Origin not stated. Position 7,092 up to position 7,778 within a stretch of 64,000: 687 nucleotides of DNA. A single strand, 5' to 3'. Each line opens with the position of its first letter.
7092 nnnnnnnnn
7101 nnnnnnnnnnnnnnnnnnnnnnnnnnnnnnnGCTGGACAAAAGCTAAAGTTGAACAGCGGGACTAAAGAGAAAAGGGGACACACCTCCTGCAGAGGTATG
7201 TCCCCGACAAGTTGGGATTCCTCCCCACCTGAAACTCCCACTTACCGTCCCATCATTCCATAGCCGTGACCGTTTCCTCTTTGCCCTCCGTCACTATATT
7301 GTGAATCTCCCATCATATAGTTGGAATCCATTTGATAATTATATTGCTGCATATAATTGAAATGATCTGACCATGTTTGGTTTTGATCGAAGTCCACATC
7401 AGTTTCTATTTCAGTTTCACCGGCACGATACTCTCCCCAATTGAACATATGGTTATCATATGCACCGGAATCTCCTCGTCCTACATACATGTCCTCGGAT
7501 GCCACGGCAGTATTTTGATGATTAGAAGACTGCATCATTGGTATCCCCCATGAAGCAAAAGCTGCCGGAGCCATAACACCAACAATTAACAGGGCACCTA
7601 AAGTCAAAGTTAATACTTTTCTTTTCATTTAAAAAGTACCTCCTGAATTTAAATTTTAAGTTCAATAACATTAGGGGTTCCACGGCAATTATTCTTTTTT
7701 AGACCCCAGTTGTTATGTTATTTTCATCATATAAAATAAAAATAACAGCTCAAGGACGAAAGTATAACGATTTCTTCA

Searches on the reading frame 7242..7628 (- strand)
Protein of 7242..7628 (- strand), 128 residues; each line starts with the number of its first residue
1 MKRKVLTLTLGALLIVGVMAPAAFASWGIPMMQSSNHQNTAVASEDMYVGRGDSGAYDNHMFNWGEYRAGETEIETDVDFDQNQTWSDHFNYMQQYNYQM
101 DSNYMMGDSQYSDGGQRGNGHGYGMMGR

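Call 43: search_protein_families(library=pfam, proteins=[window:7242-7628:-], max_evalue=0.00001)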
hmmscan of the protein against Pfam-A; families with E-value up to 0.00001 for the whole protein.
window:7242-7628:- (128 aa): 0 families

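Call 64: search_protein_families(library=ncbifam, proteins=[window:7242-7628:-], max_evalue=0.01)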
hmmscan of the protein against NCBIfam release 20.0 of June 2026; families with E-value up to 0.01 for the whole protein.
window:7242-7628:- (128 aa): 0 families

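Call 65: search_protein_families(library=pfam, proteins=[window:7242-7628:-], max_evalue=0.01)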
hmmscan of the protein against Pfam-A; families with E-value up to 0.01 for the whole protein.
window:7242-7628:- (128 aa): 0 families
